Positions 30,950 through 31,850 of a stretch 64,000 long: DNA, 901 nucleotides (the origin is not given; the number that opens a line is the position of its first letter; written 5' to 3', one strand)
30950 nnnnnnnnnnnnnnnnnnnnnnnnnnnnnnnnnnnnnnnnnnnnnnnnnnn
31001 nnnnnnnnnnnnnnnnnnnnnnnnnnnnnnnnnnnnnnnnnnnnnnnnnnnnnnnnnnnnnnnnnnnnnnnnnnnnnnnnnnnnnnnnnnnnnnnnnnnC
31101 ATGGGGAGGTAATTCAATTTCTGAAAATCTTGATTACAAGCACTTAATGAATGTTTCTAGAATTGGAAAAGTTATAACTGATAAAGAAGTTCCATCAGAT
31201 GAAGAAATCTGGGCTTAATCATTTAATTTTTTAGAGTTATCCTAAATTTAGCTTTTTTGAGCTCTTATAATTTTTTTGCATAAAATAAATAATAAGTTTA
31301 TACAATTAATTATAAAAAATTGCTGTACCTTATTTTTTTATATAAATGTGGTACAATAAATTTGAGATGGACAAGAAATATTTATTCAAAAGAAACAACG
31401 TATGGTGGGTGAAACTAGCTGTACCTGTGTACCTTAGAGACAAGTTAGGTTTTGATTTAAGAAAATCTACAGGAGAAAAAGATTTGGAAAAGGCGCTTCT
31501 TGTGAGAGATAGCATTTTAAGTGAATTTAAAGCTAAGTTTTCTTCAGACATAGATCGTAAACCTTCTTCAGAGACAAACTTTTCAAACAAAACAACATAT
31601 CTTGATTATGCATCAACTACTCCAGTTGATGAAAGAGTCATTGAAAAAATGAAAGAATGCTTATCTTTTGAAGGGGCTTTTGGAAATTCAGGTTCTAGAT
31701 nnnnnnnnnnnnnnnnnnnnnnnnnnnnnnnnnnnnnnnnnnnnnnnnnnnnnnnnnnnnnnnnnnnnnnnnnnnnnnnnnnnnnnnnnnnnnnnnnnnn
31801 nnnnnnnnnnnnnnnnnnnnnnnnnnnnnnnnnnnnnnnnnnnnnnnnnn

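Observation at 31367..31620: IscS fused to an integrase-derived (DUF6538-like) DNA-binding domain, in the position normally held by iscR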

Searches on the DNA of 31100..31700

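Call 86: search_rna_families(source=window, start=31100, end=31700, threshold=evalue, max_evalue=1)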
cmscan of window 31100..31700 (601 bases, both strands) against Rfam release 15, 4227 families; matches with E-value up to 1: 1.
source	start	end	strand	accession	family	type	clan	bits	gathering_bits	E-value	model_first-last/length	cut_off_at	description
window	31539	31592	-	RF00212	SNORD38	Gene; snRNA; snoRNA; CD-box;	CL00051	18.6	44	0.77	1-70/70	no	Small nucleolar RNA SNORD38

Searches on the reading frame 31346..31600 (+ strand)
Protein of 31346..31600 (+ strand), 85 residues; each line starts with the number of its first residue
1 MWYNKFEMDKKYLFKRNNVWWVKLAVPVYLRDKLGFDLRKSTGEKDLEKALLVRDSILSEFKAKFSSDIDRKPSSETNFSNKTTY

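Call 4: search_protein_families(library=pfam, proteins=[window:31346-31600:+], max_evalue=10)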
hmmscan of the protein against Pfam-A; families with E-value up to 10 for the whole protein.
window:31346-31600:+ (85 aa): 1 family
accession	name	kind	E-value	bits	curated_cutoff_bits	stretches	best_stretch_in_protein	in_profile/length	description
PF20172.3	DUF6538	-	3e-05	24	27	1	12-66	1-56/60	Domain of unknown function (DUF6538)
